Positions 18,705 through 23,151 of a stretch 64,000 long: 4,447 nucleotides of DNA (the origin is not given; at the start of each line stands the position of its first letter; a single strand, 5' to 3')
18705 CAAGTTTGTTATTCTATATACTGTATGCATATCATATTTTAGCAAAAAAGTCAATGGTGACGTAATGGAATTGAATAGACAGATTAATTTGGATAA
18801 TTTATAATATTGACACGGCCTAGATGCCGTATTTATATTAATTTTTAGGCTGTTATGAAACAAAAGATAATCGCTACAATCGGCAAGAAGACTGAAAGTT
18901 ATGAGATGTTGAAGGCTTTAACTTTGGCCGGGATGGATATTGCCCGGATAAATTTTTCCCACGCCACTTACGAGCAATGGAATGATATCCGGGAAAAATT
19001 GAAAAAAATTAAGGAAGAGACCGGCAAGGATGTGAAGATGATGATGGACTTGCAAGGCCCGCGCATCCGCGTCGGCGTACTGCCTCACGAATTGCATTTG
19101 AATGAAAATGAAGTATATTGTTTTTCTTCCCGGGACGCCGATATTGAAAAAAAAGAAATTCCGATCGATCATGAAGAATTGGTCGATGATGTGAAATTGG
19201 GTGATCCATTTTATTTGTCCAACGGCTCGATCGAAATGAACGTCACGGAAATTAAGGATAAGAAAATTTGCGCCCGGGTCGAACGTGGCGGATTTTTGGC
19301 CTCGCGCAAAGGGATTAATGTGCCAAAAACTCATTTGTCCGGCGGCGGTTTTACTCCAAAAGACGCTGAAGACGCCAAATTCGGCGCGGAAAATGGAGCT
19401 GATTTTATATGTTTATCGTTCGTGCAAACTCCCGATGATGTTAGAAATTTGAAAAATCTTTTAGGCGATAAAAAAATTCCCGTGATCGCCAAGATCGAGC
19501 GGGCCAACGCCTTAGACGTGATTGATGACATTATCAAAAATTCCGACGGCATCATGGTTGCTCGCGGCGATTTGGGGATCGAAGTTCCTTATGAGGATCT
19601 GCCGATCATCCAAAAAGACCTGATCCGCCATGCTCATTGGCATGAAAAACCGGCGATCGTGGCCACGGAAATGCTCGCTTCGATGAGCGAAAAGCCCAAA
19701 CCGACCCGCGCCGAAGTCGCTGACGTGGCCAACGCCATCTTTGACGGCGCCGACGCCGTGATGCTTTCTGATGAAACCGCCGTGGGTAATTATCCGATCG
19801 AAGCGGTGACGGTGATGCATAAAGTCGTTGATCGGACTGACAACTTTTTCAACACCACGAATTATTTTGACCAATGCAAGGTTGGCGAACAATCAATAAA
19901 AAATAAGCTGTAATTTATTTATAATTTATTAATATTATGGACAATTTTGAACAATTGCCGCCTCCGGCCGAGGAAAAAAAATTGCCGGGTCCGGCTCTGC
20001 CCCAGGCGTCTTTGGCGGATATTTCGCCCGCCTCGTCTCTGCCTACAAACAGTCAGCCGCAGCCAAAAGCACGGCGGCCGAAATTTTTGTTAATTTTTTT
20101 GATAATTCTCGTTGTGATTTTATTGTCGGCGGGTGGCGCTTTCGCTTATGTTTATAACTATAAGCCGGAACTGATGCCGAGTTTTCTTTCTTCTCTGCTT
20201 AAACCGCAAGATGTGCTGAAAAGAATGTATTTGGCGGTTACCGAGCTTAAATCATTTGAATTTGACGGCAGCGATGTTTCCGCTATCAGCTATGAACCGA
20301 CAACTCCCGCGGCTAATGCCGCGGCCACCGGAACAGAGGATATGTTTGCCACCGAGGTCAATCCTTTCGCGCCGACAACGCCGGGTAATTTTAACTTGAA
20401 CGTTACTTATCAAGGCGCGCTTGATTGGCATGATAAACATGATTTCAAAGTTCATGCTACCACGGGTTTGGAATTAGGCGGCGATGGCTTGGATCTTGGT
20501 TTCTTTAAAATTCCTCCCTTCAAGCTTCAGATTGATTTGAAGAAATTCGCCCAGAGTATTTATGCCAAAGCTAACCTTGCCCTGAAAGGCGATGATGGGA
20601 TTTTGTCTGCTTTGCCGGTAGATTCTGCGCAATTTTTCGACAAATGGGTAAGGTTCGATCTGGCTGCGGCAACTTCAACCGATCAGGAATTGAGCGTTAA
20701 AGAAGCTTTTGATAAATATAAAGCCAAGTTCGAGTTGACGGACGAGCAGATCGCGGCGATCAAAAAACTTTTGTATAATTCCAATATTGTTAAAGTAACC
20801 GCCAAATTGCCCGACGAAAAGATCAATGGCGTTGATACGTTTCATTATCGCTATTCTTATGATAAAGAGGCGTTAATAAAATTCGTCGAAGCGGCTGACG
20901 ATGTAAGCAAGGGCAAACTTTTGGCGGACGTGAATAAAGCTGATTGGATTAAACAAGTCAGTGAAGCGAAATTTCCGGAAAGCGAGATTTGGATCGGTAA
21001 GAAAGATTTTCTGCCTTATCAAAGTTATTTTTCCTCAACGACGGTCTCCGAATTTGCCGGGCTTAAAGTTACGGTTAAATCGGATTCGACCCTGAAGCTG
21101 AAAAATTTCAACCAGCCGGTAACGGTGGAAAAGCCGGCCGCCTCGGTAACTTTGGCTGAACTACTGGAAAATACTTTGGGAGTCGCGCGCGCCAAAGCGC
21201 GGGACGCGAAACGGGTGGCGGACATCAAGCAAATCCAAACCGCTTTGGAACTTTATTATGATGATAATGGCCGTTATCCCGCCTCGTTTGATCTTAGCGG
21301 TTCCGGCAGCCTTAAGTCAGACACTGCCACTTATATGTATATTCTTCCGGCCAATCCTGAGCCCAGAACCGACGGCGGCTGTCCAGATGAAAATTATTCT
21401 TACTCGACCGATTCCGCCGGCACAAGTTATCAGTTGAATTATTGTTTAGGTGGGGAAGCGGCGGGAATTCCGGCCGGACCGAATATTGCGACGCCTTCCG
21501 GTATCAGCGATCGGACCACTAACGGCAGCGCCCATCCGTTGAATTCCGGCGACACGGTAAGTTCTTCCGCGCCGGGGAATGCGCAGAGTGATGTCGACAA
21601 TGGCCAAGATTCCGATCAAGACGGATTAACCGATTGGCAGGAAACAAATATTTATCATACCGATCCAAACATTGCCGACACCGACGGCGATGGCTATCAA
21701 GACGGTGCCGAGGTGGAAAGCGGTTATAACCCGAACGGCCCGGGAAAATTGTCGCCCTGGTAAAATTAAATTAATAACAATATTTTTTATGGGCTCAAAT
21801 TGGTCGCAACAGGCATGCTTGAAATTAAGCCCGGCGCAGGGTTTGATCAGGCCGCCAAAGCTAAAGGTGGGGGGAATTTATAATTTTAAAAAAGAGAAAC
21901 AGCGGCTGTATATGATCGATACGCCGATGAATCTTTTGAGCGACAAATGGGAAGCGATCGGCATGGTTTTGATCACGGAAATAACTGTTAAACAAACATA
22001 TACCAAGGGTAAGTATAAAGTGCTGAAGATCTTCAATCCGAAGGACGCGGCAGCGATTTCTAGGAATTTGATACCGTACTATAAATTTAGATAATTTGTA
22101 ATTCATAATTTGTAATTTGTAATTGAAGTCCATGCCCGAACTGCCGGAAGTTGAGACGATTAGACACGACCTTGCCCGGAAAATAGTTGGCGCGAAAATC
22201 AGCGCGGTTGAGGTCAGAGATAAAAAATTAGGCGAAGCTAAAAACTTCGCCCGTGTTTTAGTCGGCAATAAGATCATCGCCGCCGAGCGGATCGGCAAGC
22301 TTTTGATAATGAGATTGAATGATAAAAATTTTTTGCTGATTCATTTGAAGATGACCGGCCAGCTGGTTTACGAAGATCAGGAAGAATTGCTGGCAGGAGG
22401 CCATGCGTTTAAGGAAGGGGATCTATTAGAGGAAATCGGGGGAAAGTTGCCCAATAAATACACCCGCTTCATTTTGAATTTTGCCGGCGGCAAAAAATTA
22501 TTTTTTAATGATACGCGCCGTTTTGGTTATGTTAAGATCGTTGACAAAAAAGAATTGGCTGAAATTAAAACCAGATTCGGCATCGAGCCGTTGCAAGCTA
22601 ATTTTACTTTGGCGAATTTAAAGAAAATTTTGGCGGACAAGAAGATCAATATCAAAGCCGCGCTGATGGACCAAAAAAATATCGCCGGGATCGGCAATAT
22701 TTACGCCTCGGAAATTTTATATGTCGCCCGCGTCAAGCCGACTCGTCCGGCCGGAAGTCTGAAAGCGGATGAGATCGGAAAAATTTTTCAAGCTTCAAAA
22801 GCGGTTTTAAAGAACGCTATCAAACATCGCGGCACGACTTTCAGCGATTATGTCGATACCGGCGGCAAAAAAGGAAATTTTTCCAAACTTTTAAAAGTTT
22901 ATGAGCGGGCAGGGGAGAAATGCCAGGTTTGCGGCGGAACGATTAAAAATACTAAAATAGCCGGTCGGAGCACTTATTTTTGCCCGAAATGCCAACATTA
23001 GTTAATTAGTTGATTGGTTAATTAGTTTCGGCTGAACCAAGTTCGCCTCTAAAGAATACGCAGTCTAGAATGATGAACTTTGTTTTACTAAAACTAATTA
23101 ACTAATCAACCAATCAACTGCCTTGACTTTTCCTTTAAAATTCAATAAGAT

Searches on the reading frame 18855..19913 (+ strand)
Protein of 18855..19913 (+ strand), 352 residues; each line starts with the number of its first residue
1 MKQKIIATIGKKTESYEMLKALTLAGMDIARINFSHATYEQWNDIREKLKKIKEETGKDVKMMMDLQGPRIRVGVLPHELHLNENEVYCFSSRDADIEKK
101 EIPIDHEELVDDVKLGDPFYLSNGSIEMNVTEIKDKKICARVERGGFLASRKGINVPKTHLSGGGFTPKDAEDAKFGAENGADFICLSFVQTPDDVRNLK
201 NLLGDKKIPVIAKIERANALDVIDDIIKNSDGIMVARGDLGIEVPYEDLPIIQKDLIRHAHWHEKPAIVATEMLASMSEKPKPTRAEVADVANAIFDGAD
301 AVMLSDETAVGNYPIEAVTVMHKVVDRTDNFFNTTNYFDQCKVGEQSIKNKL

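Call 83: search_protein_families(library=pfam, proteins=[window:18855-19913:+], max_evalue=0.00001)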
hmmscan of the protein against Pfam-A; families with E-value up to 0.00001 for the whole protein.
window:18855-19913:+ (352 aa): 1 family
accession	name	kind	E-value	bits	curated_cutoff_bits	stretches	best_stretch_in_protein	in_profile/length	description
PF00224.27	PK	-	8.1e-101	337.8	30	1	2-318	3-328/328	Pyruvate kinase, barrel domain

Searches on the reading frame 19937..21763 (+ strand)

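Call 84: search_protein_families(library=pfam, proteins=[window:19937-21763:+], max_evalue=0.00001)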
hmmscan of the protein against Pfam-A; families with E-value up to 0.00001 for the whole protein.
window:19937-21763:+ (608 aa): 1 family
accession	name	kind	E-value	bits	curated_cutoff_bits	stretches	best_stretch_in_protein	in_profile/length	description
PF18884.5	TSP3_bac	-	1.2e-08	35.1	25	0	581-600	1-20/22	Bacterial TSP3 repeat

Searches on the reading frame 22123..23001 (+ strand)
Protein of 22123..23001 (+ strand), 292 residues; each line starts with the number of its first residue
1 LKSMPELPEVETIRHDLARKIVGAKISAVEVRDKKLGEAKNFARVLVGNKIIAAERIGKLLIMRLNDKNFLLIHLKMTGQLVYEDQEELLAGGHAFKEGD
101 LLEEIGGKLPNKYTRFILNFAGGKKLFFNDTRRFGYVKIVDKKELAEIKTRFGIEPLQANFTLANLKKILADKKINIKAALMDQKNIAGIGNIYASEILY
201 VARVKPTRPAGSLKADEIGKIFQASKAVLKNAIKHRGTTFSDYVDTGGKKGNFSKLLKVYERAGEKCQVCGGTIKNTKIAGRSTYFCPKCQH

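Call 84: search_protein_families(library=pfam, proteins=[window:22123-23001:+], max_evalue=0.00001)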
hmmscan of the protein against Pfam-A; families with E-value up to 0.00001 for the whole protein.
window:22123-23001:+ (292 aa): 3 families
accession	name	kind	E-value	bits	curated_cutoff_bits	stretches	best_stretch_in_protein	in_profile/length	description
PF01149.29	Fapy_DNA_glyco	-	1.5e-31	109.9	25.5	1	4-137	1-117/117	Formamidopyrimidine-DNA glycosylase N-terminal domain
PF06831.19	H2TH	-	1.6e-26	92.5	34.7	1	153-241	2-90/93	Formamidopyrimidine-DNA glycosylase H2TH domain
PF06827.20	zf-FPG_IleRS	-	3.3e-11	43.2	21.3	1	264-292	1-29/30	Zinc finger found in FPG and IleRS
